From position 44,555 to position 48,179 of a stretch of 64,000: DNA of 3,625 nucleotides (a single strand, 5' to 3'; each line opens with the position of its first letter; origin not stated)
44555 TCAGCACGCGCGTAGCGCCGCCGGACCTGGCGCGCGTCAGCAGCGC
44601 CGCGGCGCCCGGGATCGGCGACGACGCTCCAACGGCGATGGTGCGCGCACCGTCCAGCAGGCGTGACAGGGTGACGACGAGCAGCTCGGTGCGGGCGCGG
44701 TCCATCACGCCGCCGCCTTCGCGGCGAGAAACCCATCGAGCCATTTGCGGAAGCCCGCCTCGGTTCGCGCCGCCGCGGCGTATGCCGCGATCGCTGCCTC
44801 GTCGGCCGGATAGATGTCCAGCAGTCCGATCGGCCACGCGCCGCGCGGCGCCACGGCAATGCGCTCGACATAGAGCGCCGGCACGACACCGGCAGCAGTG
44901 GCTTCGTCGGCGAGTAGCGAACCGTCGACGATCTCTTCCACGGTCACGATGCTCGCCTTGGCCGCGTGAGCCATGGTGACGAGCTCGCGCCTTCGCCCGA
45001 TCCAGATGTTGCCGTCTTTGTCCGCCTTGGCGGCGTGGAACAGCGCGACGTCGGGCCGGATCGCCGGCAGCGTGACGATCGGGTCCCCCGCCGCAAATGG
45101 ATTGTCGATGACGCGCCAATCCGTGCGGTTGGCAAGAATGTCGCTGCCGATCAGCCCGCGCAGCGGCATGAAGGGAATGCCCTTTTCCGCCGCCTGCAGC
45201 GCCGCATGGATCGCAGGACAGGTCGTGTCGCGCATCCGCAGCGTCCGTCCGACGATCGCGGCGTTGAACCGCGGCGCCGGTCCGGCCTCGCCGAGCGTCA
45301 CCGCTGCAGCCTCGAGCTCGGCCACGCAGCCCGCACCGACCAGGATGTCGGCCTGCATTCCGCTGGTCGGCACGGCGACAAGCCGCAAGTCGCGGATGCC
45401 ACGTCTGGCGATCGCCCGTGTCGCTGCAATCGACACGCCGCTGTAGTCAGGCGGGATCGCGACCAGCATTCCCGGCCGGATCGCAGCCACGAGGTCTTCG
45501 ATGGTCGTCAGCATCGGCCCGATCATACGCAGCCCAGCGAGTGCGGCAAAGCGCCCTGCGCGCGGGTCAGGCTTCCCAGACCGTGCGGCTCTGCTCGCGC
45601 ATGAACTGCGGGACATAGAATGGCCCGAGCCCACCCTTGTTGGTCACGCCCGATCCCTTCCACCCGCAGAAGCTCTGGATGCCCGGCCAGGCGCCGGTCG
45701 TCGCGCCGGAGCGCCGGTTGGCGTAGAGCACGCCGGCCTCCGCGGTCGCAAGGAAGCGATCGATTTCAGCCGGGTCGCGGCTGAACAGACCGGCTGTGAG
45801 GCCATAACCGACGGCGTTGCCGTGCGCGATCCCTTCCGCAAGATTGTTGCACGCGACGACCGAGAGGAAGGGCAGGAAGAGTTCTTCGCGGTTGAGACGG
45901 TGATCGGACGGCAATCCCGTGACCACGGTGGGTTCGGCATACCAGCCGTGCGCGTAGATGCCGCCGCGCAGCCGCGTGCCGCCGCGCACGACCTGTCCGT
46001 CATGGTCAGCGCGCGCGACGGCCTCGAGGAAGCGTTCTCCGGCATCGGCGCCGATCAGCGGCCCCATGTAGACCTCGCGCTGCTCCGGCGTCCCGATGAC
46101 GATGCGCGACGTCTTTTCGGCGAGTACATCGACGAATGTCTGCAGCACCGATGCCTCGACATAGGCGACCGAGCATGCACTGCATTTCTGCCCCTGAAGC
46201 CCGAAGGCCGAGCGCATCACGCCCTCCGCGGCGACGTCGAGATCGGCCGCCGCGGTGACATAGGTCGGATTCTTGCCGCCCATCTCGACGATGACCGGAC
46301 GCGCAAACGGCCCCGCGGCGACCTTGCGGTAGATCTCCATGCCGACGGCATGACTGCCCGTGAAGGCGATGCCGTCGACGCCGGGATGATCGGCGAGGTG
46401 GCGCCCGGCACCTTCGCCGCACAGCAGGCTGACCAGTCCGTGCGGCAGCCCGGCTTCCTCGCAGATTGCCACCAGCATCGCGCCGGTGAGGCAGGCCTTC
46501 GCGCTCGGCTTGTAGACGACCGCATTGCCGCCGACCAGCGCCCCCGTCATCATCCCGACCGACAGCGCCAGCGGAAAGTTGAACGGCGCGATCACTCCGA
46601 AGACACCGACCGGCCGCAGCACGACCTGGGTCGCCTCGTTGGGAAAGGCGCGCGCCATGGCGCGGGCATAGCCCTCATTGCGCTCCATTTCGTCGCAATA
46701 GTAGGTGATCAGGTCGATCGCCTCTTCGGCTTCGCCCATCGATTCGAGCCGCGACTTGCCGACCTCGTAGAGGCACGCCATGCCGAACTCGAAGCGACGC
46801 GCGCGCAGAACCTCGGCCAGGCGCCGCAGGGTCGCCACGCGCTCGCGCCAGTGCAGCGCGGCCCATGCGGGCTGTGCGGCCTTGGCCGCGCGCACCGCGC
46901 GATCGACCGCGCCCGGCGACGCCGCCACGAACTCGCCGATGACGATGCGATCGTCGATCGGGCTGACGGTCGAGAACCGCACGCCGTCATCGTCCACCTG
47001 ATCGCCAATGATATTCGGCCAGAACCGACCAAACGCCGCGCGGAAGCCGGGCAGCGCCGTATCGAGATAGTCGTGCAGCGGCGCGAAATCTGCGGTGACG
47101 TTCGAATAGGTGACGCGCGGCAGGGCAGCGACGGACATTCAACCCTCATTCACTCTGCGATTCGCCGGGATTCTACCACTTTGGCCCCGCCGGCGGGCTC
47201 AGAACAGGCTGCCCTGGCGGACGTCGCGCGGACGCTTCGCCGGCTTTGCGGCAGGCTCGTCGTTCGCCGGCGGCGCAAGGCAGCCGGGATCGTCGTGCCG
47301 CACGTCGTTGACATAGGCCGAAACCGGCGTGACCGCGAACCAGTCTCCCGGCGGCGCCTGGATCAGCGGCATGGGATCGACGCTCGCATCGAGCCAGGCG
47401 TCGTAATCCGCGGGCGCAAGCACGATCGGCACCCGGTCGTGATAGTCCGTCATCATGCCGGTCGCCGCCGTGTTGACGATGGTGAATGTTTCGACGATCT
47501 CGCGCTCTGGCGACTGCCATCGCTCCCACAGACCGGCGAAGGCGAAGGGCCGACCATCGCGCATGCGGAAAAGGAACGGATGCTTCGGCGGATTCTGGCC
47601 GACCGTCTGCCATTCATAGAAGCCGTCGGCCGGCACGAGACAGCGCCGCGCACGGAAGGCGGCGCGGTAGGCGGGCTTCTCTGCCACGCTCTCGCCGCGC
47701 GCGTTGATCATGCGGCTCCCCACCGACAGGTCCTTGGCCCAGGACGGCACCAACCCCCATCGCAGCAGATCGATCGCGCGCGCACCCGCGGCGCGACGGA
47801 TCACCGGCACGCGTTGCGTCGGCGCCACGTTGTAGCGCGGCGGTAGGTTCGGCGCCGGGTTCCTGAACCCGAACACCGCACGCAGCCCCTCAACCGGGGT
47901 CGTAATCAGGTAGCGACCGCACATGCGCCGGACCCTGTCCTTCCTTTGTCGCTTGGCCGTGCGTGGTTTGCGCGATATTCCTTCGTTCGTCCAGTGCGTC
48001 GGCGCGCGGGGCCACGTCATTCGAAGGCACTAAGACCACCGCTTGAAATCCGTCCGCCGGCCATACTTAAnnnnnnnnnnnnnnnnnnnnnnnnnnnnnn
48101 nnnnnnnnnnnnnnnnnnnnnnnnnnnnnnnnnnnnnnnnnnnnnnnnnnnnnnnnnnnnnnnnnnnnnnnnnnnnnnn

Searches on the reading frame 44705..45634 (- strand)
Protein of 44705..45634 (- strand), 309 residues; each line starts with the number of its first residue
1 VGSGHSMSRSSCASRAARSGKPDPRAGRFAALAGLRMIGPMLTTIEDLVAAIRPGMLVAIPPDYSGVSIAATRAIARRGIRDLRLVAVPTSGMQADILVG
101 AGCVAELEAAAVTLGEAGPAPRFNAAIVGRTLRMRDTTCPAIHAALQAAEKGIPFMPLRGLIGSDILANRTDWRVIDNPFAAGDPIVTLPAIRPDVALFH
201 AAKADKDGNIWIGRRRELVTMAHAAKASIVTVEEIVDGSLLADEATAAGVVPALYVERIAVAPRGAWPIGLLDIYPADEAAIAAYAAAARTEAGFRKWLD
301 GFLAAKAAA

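Call 12: search_protein_families(library=pfam, proteins=[window:44705-45634:-])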
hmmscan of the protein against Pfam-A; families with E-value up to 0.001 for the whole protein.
window:44705-45634:- (309 aa): 1 family
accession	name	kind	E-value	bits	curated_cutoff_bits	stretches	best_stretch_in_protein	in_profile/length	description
PF01144.29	CoA_trans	-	1.3e-12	48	23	1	43-261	2-216/217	Coenzyme A transferase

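Call 36: search_protein_families(library=ncbifam, proteins=[window:44705-45634:-], max_evalue=0.001)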
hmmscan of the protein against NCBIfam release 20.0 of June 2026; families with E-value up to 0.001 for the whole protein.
window:44705-45634:- (309 aa): 1 family
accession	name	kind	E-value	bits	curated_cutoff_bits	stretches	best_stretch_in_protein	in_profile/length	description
TIGR02429.1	pcaI_scoA_fam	subfamily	0.0001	21.8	128.5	1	183-259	141-216/222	3-oxoacid CoA-transferase subunit A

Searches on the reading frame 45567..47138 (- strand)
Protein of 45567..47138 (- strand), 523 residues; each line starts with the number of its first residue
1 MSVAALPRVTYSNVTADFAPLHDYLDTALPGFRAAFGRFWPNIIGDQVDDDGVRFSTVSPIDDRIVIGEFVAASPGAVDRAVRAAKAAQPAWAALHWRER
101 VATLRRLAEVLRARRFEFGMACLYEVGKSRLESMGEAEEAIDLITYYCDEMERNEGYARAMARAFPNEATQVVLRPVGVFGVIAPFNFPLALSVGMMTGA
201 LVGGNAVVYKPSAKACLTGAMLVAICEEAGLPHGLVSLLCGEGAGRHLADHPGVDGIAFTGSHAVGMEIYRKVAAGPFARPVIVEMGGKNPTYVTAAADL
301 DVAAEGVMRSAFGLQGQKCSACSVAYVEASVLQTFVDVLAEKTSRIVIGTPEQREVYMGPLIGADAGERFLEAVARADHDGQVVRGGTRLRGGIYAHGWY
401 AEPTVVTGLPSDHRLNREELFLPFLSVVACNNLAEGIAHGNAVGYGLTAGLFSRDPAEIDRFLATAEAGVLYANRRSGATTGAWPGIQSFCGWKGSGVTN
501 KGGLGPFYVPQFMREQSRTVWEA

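Call 12: search_protein_families(library=pfam, proteins=[window:45567-47138:-])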
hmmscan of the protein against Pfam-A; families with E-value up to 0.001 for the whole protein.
window:45567-47138:- (523 aa): 1 family
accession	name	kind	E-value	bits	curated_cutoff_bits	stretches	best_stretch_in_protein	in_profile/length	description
PF00171.27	Aldedh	-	2.5e-120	402.6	23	1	51-503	5-448/461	Aldehyde dehydrogenase family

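Call 14: search_protein_families(library=ncbifam, proteins=[window:45567-47138:-], max_evalue=0.00001)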
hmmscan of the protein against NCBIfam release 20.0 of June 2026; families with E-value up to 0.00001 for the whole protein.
window:45567-47138:- (523 aa): 44 families (the best 25 are shown)
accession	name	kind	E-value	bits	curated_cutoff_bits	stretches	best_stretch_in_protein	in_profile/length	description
NF002852.0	PRK03137.1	subfamily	6.7e-110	368.3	648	1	26-517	23-509/514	L-glutamate gamma-semialdehyde dehydrogenase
TIGR01237.1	D1pyr5carbox2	equivalog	8e-105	351.5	659.65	1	27-516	20-505/511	L-glutamate gamma-semialdehyde dehydrogenase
NF052305.1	DioxValDhHalo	equivalog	1.1e-89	301.5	750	1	52-477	19-442/483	2,5-dioxovalerate dehydrogenase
NF008869.0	PRK11904.1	equivalog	1.3e-87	294.8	747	1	54-520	564-1026/1042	bifunctional proline dehydrogenase/L-glutamate gamma-semialdehyde dehydrogenase PutA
NF042993.1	AlphKGSA_gudD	equivalog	2.1e-86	290.6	770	1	55-478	21-443/481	alpha-ketoglutaric semialdehyde dehydrogenase GucD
TIGR01804.1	BADH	equivalog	5.9e-78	262.4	668.6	1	51-498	11-451/467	betaine-aldehyde dehydrogenase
NF006916.0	PRK09407.1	equivalog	1.4e-76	258.2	521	1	50-503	31-477/526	succinic semialdehyde dehydrogenase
TIGR01238.1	D1pyr5carbox3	equivalog_domain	1.8e-76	257.7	485.2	1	42-515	40-498/500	L-glutamate gamma-semialdehyde dehydrogenase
NF009725.0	PRK13252.1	equivalog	2.6e-76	257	593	1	47-501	15-462/488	betaine-aldehyde dehydrogenase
TIGR03216.1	OH_muco_semi_DH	equivalog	5.7e-75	252.7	693.25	1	47-503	8-464/481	2-hydroxymuconic semialdehyde dehydrogenase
NF010000.0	PRK13473.1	subfamily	3e-74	250.4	615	1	43-475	7-434/475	aminobutyraldehyde dehydrogenase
NF006992.0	PRK09457.1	subfamily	1.9e-71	241.2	514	1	43-483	5-439/487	succinylglutamate-semialdehyde dehydrogenase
TIGR02299.1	HpaE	equivalog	2.2e-71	241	638.35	1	50-504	13-462/488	5-carboxymethyl-2-hydroxymuconate semialdehyde dehydrogenase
NF050084.1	pip_6_carb_DH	equivalog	9.1e-71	239.2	730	1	58-520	2-460/475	L-piperidine-6-carboxylate dehydrogenase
NF007497.0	PRK10090.1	equivalog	6.2e-68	229.7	500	1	51-500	19-459/480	aldehyde dehydrogenase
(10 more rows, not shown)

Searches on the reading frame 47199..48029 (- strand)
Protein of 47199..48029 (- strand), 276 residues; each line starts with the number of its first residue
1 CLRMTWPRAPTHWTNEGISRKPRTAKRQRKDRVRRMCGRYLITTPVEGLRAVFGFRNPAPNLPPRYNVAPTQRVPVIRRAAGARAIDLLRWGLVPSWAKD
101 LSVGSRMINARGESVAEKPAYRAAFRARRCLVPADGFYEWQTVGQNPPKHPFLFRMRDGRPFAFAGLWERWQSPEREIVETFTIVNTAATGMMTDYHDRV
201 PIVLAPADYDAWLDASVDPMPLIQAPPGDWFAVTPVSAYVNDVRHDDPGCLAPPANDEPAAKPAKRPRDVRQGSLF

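Call 12: search_protein_families(library=pfam, proteins=[window:47199-48029:-])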
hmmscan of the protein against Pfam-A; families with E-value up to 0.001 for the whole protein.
window:47199-48029:- (276 aa): 1 family
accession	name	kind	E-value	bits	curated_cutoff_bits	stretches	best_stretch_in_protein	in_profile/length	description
PF02586.19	SRAP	-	2.3e-69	233.6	27.1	1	36-243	1-214/214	SOS response associated peptidase (SRAP)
